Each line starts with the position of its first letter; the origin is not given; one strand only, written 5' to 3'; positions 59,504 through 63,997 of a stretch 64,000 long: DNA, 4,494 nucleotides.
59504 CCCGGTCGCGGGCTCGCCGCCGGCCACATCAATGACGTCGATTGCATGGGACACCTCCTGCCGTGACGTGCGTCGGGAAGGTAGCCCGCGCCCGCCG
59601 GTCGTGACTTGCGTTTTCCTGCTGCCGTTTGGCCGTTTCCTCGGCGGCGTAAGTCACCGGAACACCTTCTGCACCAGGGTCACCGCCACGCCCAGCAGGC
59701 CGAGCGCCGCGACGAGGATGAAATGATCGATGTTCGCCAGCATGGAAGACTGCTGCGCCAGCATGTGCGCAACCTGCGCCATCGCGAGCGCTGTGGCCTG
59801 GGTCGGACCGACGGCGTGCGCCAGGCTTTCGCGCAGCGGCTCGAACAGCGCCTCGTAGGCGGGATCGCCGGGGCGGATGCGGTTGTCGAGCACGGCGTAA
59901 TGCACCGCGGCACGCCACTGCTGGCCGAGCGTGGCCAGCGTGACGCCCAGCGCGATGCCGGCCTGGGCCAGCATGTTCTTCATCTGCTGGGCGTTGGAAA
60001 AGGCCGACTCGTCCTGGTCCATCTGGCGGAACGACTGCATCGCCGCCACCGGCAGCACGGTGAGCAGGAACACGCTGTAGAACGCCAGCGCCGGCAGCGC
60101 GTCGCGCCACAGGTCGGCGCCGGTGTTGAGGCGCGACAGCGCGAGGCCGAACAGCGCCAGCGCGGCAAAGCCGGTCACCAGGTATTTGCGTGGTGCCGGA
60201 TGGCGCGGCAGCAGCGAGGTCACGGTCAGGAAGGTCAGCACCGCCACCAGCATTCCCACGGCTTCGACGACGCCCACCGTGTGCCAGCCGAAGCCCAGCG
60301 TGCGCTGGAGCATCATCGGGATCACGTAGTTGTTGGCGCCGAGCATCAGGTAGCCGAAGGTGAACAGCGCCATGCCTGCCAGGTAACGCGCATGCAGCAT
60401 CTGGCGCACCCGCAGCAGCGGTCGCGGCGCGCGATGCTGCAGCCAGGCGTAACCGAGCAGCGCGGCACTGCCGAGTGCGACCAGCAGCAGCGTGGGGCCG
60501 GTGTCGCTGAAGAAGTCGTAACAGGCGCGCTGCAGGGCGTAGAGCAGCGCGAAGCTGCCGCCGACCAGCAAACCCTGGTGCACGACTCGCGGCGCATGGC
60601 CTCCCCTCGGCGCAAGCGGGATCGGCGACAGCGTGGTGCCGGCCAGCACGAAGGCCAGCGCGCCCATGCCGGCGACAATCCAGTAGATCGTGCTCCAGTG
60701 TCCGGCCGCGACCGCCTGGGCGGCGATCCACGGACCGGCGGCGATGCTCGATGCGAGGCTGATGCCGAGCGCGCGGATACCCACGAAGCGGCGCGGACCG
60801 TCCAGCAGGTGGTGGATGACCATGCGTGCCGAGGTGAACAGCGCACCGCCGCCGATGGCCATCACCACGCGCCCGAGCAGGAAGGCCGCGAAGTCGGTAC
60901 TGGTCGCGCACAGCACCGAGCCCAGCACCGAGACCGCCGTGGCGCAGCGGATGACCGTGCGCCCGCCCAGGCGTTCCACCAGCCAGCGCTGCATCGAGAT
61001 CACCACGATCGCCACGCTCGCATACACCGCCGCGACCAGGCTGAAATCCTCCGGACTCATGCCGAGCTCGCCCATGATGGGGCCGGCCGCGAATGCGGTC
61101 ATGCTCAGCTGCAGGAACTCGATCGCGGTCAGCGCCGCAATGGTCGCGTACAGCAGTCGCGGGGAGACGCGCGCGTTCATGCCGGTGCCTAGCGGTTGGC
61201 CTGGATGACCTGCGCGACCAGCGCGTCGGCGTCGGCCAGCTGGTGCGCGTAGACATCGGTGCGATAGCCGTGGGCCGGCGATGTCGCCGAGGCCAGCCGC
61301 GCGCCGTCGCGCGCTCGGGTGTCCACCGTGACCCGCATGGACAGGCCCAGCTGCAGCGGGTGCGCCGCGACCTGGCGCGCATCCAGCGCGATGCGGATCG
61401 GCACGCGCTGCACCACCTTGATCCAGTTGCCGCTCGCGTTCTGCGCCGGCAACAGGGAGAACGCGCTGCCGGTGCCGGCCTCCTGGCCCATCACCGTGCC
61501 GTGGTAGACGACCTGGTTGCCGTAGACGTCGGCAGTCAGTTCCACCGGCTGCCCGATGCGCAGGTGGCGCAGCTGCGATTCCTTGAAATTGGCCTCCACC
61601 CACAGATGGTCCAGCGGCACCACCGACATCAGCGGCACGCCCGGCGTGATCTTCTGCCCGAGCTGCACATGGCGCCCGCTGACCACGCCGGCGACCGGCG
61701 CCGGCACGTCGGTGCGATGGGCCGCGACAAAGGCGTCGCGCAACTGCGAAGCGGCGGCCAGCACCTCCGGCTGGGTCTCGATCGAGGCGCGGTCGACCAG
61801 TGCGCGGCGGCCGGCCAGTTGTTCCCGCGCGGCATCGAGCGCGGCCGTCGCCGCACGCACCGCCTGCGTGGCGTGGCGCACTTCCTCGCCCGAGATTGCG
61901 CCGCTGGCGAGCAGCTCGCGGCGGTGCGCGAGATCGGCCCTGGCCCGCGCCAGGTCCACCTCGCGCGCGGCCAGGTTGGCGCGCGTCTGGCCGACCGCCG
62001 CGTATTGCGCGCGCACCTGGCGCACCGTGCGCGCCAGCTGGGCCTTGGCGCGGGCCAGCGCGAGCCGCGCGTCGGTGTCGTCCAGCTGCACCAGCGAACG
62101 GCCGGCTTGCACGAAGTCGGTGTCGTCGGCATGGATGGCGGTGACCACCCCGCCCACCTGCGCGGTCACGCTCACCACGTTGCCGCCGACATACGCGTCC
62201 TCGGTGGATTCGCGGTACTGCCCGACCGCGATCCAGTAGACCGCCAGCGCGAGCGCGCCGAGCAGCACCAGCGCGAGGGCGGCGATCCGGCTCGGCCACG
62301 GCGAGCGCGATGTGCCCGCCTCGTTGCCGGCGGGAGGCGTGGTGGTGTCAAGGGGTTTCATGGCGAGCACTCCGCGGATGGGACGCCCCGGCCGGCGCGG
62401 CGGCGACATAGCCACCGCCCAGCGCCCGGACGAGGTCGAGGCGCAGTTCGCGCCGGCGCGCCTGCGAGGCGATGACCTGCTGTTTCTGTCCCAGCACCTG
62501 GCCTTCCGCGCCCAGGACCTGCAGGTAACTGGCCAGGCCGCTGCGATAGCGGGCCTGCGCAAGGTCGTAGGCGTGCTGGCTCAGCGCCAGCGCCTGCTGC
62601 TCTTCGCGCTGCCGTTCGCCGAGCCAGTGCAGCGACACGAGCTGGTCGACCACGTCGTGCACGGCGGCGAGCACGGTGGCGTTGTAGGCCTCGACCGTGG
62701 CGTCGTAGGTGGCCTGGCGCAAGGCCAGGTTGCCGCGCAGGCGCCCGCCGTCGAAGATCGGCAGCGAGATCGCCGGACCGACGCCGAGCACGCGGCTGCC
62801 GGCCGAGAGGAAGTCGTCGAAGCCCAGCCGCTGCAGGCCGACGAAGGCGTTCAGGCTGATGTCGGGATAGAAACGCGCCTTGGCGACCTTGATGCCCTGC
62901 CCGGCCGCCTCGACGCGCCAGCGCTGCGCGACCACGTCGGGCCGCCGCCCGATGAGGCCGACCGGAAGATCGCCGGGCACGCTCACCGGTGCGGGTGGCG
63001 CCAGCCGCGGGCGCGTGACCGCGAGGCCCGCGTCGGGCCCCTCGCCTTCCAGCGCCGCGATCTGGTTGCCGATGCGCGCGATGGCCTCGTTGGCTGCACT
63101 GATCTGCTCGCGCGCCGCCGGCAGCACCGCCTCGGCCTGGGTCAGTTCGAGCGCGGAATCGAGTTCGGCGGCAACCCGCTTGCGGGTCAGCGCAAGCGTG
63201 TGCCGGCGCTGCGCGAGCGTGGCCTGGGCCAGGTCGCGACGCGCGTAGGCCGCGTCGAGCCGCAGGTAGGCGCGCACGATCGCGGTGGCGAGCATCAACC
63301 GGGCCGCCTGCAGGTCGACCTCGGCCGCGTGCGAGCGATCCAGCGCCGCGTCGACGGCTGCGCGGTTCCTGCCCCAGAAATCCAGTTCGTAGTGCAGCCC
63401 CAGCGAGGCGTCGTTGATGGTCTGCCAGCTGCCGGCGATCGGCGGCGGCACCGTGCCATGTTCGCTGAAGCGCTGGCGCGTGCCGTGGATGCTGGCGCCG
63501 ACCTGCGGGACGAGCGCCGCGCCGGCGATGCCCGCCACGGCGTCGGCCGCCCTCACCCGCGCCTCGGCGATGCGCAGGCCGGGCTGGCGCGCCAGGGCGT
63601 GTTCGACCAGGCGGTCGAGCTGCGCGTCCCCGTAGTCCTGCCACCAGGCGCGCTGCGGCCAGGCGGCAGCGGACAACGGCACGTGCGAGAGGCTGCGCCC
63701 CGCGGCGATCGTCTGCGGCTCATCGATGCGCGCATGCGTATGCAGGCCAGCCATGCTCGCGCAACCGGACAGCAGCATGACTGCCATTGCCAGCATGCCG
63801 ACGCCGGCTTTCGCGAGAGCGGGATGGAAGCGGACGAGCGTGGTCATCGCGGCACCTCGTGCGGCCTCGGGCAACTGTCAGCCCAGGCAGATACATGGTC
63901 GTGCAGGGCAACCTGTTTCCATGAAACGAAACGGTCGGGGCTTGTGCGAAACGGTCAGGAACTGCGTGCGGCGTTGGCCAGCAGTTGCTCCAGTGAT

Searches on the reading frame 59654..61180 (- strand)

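Call 25: search_protein_families(library=pfam, proteins=[window:59654-61180:-], max_evalue=0.001)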
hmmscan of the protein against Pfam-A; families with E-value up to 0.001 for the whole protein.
window:59654-61180:- (508 aa): 2 families
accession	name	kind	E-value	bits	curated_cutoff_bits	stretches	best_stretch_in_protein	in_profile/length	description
PF07690.21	MFS_1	-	5.2e-24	85.2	33.4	1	15-395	2-331/347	Major Facilitator Superfamily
PF06609.19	TRI12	-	1.9e-07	30.4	23.2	1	16-179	51-212/599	Fungal trichothecene efflux pump (TRI12)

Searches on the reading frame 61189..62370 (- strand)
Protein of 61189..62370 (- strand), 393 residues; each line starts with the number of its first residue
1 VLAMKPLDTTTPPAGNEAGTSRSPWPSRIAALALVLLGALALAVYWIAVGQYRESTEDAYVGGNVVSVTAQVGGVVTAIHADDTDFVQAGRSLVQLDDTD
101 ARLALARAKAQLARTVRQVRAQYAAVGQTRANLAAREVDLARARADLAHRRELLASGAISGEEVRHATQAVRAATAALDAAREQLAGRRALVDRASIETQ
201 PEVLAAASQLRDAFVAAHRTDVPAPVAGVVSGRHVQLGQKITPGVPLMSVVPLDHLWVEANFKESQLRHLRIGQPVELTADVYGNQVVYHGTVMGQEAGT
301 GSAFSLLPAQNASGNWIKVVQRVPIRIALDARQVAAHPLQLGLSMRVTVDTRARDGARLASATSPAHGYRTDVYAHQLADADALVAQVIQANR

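Call 25: search_protein_families(library=pfam, proteins=[window:61189-62370:-], max_evalue=0.001)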
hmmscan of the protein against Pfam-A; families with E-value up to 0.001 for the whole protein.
window:61189-62370:- (393 aa): 4 families
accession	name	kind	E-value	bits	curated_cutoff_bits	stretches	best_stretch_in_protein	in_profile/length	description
PF00529.27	CusB_dom_1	-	8.9e-18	64.8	26.5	1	41-351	3-89/89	Cation efflux system protein CusB domain 1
PF13437.12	HlyD_3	-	2.5e-17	64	22.2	1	223-293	3-73/106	HlyD family secretion protein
PF16576.10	HlyD_D23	-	8.5e-17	61.6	30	1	64-288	18-177/214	Barrel-sandwich domain of CusB or HlyD membrane-fusion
PF00364.28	Biotin_lipoyl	-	3.5e-05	24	22.1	0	66-96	43-73/73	Biotin-requiring enzyme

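Call 65: find_encoding_contigs(protein=window:61189-62370:-, flank=10000, max_places=3)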
Protein window:61189-62370:- (393 aa): no gene with exactly this product is on record in the collection.

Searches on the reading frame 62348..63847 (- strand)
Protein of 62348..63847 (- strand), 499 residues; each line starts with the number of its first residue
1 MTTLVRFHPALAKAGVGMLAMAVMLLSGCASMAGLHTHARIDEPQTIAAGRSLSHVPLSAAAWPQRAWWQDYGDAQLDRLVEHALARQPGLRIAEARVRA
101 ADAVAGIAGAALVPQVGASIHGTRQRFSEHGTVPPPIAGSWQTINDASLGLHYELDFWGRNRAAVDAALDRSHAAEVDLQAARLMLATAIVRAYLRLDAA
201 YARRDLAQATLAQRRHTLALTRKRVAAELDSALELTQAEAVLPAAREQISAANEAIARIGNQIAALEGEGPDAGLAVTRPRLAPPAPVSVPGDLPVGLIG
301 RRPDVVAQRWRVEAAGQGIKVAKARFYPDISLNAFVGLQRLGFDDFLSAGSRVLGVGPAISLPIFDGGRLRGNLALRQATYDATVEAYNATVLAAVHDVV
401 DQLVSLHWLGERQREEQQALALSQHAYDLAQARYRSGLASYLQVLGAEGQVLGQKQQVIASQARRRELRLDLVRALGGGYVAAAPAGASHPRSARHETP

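Call 43: search_protein_families(library=pfam, proteins=[window:62348-63847:-], max_evalue=0.001)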
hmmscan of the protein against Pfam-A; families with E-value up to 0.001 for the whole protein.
window:62348-63847:- (499 aa): 1 family
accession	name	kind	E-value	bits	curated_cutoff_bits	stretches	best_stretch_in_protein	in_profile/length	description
PF02321.23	OEP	-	8.6e-43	146.8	22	2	302-477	12-187/187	Outer membrane efflux protein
